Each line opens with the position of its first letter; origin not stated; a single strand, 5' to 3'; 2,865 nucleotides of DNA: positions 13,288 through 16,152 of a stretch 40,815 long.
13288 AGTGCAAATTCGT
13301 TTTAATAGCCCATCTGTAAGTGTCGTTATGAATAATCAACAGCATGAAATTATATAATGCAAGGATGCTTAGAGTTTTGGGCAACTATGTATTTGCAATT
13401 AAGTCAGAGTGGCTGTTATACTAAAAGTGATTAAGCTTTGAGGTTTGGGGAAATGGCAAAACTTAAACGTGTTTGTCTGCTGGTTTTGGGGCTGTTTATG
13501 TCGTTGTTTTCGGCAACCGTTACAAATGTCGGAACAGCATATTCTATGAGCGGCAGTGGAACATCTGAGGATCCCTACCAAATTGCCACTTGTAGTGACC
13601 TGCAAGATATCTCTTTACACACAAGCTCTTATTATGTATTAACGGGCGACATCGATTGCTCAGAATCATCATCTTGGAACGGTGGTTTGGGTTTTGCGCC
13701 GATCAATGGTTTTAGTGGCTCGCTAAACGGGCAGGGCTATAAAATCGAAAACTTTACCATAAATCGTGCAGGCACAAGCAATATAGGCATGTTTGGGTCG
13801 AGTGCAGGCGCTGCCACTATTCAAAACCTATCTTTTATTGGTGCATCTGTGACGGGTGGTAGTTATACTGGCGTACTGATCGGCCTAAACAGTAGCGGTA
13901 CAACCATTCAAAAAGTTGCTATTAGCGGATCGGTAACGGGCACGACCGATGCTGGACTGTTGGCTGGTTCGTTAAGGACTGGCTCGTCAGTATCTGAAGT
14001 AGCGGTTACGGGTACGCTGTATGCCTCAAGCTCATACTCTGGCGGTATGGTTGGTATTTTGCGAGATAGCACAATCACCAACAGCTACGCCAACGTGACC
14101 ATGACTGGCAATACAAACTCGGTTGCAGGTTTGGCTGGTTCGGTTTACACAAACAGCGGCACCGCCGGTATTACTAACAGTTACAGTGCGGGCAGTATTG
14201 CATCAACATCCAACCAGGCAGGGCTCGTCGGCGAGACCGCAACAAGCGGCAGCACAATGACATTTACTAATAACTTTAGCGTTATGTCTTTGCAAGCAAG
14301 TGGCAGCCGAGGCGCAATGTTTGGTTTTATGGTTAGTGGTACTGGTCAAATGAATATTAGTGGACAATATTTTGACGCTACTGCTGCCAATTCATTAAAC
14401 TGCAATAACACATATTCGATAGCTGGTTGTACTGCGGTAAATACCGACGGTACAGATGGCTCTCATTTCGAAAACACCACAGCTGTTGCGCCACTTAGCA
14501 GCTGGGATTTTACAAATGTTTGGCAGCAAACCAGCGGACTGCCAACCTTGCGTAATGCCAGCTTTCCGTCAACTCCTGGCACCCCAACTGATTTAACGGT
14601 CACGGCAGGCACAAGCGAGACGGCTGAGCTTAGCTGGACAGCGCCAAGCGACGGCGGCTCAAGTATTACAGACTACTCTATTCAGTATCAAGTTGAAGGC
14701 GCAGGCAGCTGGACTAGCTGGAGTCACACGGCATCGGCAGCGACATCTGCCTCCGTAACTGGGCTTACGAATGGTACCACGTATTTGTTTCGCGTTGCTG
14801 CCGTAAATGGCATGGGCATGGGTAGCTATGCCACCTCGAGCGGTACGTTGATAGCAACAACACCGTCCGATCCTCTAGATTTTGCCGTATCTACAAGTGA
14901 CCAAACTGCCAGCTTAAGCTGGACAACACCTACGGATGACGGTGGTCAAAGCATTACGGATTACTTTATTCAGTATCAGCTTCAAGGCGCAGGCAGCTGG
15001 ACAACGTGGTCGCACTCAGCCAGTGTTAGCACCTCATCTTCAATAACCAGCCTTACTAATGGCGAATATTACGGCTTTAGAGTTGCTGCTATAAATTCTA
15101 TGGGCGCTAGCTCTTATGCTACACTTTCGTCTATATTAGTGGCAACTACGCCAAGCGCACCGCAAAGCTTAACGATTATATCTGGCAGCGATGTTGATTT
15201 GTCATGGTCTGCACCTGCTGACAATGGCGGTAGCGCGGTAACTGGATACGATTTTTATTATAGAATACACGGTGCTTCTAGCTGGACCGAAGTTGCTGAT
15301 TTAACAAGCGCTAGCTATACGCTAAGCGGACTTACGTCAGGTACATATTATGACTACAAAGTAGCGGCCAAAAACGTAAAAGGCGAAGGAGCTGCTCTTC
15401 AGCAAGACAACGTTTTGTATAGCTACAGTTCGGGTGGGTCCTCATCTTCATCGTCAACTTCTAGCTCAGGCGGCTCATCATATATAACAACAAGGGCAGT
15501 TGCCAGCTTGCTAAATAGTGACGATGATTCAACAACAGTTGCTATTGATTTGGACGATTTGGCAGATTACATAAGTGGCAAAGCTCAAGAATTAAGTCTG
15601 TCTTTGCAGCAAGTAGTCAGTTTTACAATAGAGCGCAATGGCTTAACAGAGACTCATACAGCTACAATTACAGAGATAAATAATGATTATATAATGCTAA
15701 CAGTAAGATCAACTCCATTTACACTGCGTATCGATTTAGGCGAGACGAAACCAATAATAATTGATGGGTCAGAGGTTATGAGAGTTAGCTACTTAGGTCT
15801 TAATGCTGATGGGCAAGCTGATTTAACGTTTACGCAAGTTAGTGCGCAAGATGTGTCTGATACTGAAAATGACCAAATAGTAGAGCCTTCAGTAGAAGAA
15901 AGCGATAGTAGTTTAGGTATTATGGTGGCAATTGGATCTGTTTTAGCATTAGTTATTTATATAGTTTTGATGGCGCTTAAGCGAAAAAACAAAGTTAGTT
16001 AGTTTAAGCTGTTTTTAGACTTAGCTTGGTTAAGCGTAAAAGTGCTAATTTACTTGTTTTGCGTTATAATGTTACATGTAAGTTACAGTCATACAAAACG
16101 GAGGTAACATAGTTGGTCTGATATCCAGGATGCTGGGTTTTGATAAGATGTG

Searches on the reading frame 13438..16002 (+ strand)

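Call 23: search_protein_families(library=pfam, proteins=[window:13438-16002:+], max_evalue=0.001)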
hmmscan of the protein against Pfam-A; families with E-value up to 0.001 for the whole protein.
window:13438-16002:+ (854 aa): 5 families
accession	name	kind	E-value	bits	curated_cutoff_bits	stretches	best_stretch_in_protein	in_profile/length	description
PF00041.27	fn3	-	3e-39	133.5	25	3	382-464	2-77/84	Fibronectin type III domain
PF25059.1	FN3_DSCAM-DSCAML_C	-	2.1e-23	82.9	39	3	396-471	6-80/89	DSCAM/DSCAML C-terminal Fn3-like domain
PF01108.23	Tissue_fac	-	2.6e-09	37.3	27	0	376-458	18-101/107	Tissue factor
PF16656.11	Pur_ac_phosph_N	-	2.6e-08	34.7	30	1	386-458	6-83/93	Purple acid Phosphatase, N-terminal domain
PF25788.1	Ig_Rha78A_N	-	7e-07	29.9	27.4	0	486-559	15-91/105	Rha78A-like, N-terminal immunoglobulin domain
